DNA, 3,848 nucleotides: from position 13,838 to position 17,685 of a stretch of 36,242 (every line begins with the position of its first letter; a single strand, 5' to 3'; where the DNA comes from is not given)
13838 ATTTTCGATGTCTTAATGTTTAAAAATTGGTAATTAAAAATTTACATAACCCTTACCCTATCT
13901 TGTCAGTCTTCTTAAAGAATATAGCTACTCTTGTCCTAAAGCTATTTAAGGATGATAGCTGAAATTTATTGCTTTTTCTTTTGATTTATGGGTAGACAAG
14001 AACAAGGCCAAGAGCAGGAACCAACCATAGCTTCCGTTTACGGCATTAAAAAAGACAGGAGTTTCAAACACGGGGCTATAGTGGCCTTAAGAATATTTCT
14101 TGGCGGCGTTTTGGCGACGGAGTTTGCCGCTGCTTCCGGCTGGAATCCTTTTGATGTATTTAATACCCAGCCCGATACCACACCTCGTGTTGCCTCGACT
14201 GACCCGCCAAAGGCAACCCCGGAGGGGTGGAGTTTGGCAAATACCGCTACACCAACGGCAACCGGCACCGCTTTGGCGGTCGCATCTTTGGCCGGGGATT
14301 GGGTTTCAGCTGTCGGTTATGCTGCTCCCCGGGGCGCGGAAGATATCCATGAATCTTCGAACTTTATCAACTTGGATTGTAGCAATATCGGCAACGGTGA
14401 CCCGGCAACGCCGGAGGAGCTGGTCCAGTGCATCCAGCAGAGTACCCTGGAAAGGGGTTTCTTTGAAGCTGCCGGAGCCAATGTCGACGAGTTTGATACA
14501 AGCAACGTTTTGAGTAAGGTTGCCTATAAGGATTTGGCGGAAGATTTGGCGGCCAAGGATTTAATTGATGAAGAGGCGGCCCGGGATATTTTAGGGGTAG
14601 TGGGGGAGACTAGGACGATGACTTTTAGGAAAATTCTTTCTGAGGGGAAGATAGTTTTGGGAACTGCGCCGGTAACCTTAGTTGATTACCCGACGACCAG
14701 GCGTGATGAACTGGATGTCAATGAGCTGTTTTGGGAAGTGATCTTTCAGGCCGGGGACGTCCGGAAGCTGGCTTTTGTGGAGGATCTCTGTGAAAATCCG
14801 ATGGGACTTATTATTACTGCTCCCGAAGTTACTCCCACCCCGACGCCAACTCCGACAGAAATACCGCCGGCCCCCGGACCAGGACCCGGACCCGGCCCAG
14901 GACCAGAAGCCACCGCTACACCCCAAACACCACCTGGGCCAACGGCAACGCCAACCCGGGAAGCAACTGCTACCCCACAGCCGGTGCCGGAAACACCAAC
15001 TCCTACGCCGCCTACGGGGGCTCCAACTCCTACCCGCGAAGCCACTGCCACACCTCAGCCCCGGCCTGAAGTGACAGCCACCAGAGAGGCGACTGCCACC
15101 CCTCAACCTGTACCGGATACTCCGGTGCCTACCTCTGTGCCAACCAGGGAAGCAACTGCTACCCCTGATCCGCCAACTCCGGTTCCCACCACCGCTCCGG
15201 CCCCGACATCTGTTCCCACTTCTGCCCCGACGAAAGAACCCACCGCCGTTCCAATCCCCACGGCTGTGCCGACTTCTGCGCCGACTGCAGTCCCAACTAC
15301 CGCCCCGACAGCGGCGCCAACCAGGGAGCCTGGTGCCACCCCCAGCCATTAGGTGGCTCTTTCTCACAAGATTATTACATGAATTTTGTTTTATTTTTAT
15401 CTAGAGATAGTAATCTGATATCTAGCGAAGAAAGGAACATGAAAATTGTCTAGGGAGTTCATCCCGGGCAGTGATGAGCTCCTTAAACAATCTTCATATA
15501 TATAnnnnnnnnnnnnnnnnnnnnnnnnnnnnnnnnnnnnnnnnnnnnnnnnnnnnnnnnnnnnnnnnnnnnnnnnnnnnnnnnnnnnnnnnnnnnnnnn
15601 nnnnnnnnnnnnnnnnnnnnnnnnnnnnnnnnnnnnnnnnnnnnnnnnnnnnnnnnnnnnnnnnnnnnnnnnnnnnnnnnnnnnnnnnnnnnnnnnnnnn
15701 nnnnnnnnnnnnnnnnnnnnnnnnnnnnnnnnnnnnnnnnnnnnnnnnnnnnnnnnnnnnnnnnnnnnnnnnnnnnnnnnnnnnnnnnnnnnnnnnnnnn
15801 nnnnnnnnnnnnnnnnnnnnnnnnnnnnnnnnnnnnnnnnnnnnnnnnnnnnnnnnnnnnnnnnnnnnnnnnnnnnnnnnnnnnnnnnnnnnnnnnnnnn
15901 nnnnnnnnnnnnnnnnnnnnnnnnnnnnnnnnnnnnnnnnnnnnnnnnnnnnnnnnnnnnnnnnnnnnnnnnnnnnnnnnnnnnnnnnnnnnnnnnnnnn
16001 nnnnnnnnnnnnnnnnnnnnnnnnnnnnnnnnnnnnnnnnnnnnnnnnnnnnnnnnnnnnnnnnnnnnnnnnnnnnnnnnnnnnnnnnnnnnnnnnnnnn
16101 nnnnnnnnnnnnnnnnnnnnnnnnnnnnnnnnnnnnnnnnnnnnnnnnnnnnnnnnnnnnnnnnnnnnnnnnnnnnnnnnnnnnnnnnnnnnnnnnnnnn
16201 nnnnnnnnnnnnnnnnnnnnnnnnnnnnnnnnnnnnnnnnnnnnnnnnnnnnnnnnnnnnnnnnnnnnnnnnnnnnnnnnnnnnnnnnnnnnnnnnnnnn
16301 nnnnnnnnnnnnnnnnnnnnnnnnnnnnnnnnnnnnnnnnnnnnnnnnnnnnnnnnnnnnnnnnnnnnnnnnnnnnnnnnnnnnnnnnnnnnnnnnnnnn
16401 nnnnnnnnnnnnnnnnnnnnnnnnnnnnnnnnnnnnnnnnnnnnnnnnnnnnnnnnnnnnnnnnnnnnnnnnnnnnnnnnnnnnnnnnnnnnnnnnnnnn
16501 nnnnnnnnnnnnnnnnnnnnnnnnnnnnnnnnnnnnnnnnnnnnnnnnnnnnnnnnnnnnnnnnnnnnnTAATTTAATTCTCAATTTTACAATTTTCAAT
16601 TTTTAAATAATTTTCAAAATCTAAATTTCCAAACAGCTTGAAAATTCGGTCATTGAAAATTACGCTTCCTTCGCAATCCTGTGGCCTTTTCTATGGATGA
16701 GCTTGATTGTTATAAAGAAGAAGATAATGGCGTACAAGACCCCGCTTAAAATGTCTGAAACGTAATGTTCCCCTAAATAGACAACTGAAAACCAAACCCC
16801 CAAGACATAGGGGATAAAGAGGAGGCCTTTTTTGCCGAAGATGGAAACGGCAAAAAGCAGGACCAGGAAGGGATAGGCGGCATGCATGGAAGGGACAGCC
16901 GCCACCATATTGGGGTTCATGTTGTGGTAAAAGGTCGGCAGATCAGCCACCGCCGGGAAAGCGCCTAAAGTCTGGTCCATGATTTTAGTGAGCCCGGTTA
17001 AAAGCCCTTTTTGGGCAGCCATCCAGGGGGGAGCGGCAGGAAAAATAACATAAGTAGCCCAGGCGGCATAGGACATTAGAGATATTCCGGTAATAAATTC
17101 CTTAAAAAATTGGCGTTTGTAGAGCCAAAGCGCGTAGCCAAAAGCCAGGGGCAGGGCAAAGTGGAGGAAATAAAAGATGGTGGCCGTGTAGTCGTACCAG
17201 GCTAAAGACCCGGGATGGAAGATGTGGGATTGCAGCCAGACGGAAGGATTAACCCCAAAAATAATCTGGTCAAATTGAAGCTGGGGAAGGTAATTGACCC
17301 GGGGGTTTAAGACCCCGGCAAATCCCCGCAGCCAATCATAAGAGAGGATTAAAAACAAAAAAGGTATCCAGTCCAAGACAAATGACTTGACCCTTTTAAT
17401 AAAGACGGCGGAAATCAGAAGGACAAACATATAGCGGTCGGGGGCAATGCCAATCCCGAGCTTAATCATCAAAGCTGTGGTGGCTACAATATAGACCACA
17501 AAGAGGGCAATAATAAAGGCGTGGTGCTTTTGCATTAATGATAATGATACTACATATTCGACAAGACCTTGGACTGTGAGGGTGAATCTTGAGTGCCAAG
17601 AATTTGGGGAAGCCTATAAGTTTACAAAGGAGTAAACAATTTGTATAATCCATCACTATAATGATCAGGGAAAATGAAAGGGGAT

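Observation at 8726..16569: Alternating cassette array: four LPxTG paralogs (A1-A4) interleaved with three dissimilar membrane partner proteins (B1-B3), with no sortase in sight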

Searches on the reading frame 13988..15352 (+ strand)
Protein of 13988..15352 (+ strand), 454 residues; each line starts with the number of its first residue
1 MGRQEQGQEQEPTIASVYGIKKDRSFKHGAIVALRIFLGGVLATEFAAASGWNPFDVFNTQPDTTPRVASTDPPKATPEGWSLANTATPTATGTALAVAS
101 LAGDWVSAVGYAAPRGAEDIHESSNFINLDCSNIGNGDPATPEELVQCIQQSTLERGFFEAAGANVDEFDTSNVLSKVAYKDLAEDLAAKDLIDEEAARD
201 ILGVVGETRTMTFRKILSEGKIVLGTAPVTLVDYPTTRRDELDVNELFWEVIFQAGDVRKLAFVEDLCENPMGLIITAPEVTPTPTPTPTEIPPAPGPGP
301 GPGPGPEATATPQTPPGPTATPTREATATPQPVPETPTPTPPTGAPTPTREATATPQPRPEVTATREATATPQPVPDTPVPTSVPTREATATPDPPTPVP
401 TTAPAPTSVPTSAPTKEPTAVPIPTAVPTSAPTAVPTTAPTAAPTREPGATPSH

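Call 6: search_protein_families(library=pfam, proteins=[window:13988-15352:+], max_evalue=1)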
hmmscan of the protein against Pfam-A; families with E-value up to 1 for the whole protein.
window:13988-15352:+ (454 aa): 0 families

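Call 7: search_protein_families(library=ncbifam, proteins=[window:13988-15352:+], max_evalue=1)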
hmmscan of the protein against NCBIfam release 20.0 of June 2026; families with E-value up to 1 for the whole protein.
window:13988-15352:+ (454 aa): 0 families

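Call 65: search_solved_structures(query=A5, max_evalue=1)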
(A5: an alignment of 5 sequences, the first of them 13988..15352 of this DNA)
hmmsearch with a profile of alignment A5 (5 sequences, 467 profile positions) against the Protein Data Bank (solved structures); distinct sequences matched with E-value up to 1: 0.

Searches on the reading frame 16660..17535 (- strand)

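Call 10: search_protein_families(library=pfam, proteins=[window:16660-17535:-], max_evalue=0.001)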
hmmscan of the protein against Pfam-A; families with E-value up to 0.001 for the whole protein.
window:16660-17535:- (291 aa): 2 families
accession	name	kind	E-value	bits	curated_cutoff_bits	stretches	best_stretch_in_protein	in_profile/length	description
PF14378.12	PAP2_3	-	3.5e-22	79.6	27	1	112-273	26-188/190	PAP2 superfamily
PF01569.27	PAP2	-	7.2e-09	35.9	27.2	1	212-283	49-128/130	PAP2 superfamily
